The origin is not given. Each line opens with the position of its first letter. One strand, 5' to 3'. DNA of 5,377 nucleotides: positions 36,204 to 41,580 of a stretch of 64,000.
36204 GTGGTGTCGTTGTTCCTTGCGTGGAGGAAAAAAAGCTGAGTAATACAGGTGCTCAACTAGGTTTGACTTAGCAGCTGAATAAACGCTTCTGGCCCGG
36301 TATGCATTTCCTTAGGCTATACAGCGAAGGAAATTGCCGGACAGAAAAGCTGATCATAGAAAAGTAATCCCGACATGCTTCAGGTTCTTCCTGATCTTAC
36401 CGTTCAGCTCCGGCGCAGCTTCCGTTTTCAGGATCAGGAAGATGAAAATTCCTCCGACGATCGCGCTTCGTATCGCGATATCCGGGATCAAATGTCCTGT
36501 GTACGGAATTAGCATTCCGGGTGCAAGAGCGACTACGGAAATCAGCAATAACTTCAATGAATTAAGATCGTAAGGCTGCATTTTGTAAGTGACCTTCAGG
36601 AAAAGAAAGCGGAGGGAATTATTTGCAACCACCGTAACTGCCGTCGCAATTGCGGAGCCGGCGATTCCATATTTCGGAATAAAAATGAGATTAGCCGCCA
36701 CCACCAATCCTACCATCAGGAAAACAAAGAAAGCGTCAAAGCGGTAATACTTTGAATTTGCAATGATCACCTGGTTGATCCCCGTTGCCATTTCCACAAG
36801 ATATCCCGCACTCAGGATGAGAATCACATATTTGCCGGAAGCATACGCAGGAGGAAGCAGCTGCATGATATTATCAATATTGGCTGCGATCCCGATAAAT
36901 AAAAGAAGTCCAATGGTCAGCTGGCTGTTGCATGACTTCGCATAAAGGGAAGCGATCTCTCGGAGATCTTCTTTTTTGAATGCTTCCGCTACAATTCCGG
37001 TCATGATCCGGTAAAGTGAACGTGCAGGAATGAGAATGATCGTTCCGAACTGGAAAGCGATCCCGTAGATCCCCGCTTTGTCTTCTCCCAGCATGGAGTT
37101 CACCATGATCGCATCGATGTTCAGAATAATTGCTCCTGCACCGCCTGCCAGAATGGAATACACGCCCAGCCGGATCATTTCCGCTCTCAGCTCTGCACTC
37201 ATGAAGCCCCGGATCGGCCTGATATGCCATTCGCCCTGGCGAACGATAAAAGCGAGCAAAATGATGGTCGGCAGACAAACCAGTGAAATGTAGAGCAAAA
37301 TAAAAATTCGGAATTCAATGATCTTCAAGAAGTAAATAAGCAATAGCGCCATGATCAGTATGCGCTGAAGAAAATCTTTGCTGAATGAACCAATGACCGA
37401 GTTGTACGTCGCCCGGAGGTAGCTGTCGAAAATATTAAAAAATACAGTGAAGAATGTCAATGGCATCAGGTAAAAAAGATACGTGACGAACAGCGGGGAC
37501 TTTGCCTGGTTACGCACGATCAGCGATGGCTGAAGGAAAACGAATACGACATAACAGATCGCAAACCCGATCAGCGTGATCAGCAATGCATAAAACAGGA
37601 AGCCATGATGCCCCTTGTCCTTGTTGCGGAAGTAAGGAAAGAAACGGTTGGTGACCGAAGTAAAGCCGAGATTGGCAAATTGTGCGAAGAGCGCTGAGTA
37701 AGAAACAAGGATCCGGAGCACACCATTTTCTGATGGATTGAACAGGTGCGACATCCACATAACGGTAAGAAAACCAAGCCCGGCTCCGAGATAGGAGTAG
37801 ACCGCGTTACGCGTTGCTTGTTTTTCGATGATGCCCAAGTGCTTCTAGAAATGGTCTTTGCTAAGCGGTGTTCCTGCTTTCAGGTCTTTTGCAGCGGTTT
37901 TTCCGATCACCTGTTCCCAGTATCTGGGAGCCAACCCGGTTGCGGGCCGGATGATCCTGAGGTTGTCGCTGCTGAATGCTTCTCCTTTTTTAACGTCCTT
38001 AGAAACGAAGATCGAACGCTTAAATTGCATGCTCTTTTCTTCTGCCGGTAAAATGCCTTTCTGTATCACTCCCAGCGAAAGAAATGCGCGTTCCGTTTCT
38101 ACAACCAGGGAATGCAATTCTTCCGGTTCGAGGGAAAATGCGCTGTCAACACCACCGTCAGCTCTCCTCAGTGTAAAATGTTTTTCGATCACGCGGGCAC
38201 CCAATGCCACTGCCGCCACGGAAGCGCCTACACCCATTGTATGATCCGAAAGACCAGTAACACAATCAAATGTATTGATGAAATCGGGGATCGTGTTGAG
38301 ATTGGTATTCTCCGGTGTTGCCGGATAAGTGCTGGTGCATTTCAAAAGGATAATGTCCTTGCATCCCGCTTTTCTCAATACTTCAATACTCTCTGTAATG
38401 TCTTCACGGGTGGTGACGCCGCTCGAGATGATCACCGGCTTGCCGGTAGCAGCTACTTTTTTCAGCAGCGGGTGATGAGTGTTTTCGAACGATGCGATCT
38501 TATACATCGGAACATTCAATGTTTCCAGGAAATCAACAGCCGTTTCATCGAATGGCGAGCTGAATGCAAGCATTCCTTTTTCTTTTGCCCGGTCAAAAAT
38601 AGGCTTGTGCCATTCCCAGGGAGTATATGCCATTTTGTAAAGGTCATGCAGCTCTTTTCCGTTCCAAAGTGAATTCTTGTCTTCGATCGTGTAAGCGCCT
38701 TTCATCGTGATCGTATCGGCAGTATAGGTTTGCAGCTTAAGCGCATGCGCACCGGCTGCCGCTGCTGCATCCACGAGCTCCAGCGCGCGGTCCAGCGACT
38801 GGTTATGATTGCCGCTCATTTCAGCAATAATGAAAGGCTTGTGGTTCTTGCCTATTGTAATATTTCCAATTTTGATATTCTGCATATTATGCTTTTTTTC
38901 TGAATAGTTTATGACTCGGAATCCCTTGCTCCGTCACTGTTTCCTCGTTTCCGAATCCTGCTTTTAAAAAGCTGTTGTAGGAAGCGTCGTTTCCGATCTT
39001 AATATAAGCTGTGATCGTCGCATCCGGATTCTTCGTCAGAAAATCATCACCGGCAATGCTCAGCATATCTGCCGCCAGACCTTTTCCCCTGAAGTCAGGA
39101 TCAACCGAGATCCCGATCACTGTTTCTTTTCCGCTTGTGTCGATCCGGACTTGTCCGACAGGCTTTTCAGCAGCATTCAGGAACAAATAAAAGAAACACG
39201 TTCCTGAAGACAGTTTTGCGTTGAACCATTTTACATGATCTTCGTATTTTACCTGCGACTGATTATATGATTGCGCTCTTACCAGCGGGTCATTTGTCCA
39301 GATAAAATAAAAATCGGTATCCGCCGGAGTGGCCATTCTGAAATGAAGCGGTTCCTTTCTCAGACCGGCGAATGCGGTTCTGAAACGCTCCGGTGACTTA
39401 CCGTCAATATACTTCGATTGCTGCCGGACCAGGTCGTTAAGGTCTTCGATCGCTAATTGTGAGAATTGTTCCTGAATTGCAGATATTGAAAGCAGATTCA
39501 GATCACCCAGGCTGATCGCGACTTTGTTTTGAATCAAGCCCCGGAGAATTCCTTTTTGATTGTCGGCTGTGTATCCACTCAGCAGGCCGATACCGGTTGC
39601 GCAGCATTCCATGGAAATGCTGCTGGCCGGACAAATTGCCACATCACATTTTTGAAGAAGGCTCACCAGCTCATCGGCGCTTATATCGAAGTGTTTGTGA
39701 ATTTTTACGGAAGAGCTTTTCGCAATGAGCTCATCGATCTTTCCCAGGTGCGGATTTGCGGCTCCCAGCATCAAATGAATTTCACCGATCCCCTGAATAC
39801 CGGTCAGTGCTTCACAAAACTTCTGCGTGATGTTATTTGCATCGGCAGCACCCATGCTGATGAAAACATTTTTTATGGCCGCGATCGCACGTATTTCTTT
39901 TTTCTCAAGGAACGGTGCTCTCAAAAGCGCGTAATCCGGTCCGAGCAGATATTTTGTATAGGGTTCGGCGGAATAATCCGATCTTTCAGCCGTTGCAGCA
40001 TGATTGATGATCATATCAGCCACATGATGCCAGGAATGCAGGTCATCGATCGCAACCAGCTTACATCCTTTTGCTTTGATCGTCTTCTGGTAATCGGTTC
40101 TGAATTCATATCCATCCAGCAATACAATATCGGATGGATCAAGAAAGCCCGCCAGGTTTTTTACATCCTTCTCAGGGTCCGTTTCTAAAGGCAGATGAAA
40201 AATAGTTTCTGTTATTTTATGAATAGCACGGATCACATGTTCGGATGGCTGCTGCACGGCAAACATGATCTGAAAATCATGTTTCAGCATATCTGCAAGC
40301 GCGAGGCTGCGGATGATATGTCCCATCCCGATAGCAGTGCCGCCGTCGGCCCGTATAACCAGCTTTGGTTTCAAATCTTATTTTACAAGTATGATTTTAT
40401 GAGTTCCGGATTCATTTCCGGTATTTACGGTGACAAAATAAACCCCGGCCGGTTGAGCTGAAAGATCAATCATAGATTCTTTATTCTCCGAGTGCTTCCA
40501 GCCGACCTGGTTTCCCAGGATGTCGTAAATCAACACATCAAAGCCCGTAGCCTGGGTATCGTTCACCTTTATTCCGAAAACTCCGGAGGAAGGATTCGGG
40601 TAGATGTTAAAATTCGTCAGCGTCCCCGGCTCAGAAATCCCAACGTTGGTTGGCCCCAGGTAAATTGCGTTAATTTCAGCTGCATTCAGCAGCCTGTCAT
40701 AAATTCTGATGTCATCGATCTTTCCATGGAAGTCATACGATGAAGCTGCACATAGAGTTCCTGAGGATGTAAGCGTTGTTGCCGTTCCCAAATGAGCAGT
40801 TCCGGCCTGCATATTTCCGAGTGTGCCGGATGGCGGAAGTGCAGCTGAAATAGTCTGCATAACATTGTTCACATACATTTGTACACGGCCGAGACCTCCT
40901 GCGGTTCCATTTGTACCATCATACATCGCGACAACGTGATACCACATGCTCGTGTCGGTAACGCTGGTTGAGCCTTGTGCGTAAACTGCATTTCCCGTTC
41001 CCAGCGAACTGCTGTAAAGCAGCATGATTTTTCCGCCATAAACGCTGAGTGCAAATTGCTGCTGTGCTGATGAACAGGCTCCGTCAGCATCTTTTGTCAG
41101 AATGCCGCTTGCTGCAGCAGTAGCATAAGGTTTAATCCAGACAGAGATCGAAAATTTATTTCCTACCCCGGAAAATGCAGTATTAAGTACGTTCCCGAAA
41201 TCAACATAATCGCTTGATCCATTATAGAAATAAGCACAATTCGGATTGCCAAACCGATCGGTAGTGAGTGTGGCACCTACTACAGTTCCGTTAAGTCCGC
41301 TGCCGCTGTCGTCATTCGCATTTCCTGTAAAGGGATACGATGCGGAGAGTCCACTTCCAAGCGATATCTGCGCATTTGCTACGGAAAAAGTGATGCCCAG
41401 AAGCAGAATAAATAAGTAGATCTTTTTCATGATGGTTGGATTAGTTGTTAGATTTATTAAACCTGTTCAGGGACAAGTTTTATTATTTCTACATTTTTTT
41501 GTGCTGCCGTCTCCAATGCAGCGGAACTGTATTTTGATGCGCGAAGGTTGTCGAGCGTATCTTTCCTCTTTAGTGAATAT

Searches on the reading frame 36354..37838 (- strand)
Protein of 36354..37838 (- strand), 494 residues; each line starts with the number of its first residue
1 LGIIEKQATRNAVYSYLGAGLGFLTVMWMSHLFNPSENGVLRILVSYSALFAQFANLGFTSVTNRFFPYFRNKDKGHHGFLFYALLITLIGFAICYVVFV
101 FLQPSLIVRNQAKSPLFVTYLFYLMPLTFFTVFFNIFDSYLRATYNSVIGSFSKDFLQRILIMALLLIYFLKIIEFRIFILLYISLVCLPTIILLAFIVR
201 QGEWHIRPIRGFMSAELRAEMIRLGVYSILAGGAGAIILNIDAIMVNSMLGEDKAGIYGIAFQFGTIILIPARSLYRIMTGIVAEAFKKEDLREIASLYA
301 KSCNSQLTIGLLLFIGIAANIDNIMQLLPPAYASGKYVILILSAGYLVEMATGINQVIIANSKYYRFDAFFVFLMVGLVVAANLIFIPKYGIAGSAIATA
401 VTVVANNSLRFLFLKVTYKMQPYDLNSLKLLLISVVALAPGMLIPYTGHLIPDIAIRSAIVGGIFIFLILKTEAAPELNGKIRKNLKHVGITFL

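Call 4: search_protein_families(library=pfam, proteins=[window:36354-37838:-], max_evalue=0.01)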
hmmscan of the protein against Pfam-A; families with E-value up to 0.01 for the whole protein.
window:36354-37838:- (494 aa): 1 family
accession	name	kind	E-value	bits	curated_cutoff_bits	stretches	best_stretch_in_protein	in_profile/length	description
PF01943.22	Polysacc_synt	-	3.2e-07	30.5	28.2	1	13-269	10-255/274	Polysaccharide biosynthesis protein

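Call 36: search_protein_families(library=ncbifam, proteins=[window:36354-37838:-], max_evalue=0.001)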
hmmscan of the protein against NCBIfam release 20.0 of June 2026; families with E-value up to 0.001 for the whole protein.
window:36354-37838:- (494 aa): 1 family
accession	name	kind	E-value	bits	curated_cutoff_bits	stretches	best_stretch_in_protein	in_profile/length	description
NF041503.1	WZX_like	subfamily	0.00068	18.8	300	1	236-394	246-406/429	O-unit flippase-like protein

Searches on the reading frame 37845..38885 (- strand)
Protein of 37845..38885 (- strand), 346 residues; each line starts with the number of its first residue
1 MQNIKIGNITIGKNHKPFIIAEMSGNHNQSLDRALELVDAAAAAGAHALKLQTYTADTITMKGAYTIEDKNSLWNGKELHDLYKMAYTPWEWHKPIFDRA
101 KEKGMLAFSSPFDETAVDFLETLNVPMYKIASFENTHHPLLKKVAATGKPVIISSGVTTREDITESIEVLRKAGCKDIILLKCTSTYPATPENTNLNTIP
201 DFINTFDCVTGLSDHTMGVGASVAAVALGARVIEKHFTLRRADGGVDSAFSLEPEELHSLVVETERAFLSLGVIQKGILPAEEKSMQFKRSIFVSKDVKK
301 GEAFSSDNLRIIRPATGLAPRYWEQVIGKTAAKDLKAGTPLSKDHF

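Call 4: search_protein_families(library=pfam, proteins=[window:37845-38885:-], max_evalue=0.01)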
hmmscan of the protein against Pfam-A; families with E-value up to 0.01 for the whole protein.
window:37845-38885:- (346 aa): 2 families
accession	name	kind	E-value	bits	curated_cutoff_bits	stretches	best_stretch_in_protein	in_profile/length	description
PF03102.20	NeuB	-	2.4e-86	289.6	22.1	1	37-275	1-240/241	NeuB family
PF08666.17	SAF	-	6.4e-14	52.7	21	1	290-345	2-61/63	SAF domain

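Call 5: search_protein_families(library=ncbifam, proteins=[window:37845-38885:-], max_evalue=0.01)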
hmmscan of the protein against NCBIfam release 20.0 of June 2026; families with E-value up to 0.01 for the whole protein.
window:37845-38885:- (346 aa): 4 families
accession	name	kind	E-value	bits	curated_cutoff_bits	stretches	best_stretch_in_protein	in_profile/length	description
TIGR03586.1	PseI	equivalog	1.2e-145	484.8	340.25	1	16-341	1-327/327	pseudaminic acid synthase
TIGR03569.1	NeuB_NnaB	equivalog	3.9e-89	298.9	399.65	1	17-339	1-327/329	N-acetylneuraminate synthase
NF006421.0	PRK08673.1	subfamily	3.1e-05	23.4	335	1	102-266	156-328/338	3-deoxy-7-phosphoheptulonate synthase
TIGR01361.1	DAHP_synth_Bsub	equivalog_domain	0.00014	21.4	267.75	1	101-263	86-256/260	3-deoxy-7-phosphoheptulonate synthase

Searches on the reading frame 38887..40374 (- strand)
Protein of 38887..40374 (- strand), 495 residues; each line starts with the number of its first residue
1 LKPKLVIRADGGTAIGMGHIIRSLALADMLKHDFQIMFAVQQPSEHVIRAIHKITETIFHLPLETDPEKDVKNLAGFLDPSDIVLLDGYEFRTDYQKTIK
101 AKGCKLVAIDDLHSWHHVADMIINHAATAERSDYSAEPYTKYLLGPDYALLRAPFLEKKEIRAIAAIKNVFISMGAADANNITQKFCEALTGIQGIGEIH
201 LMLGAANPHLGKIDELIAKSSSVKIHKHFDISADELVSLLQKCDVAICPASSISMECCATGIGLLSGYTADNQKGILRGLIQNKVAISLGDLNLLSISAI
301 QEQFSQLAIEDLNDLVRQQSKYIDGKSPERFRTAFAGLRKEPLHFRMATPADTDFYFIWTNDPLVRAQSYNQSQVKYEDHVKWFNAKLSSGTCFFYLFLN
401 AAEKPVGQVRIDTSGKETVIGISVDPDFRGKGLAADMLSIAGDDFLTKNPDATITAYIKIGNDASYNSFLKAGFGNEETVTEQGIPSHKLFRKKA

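Call 3: search_protein_families(library=pfam, proteins=[window:38887-40374:-], max_evalue=0.01)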
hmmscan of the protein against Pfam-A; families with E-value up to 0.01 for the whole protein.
window:38887-40374:- (495 aa): 4 families
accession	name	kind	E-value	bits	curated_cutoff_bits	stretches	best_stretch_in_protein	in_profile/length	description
PF13302.13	Acetyltransf_3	-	3.5e-09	37.9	25.4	1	343-474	2-137/138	Acetyltransferase (GNAT) domain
PF00583.31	Acetyltransf_1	-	6.2e-05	23.7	20.7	1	377-474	20-116/116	Acetyltransferase (GNAT) family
PF13508.13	Acetyltransf_7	-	0.00018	22.3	27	1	401-443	11-54/84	Acetyltransferase (GNAT) domain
PF13673.13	Acetyltransf_10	-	0.0017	18.8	23.6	1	385-455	23-91/128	Acetyltransferase (GNAT) domain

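Call 5: search_protein_families(library=ncbifam, proteins=[window:38887-40374:-], max_evalue=0.01)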
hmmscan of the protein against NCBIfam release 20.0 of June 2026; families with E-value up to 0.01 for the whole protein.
window:38887-40374:- (495 aa): 3 families
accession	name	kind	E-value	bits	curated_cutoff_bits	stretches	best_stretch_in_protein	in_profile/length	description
TIGR03590.1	PseG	equivalog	2.2e-60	204.7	153.55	1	4-276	2-276/280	UDP-2,4-diacetamido-2,4,6-trideoxy-beta-L-altropyranose hydrolase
TIGR03585.1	PseH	equivalog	6.4e-06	26.3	93.1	1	350-445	8-108/156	UDP-4-amino-4,6-dideoxy-N-acetyl-beta-L-altrosamine N-acetyltransferase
TIGR00661.1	MJ1255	subfamily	0.0056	16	195.9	0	16-63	10-58/321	MJ1255/VC2487 family glycosyltransferase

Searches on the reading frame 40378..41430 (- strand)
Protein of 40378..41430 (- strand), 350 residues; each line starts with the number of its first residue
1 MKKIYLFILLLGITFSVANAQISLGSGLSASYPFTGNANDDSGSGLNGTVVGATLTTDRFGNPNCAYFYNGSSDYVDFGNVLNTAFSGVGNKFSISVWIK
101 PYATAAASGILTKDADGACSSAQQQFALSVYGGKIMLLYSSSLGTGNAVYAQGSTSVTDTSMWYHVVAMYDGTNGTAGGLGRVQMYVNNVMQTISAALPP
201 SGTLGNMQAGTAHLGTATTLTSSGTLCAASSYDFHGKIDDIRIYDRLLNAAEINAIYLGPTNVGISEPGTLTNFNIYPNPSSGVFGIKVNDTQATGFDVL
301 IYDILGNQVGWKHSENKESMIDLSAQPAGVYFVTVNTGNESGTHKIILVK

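Call 3: search_protein_families(library=pfam, proteins=[window:40378-41430:-], max_evalue=0.01)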
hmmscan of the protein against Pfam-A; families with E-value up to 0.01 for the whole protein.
window:40378-41430:- (350 aa): 2 families
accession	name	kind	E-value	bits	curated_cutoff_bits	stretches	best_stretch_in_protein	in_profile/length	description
PF13385.13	Laminin_G_3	-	1.9e-17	64.3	27.6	1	70-254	1-151/151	Concanavalin A-like lectin/glucanases superfamily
PF18962.6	Por_Secre_tail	-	1.7e-15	57.5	27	1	276-347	1-74/75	Secretion system C-terminal sorting domain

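Call 36: search_protein_families(library=ncbifam, proteins=[window:40378-41430:-], max_evalue=0.001)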
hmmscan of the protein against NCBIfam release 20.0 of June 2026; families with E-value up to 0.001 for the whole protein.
window:40378-41430:- (350 aa): 3 families
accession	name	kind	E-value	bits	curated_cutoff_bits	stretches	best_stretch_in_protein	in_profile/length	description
TIGR04183.1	Por_Secre_tail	domain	4.2e-15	55.5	23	1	276-348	1-71/72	T9SS type A sorting domain-containing protein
NF038113.1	T9SSA_dep_M36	equivalog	1.2e-10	40.3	885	1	263-348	783-868/869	T9SS-dependent M36 family metallopeptidase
NF052521.1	TafC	equivalog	1.4e-05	24.4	410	1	90-257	215-360/373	TafC family fimbrial protein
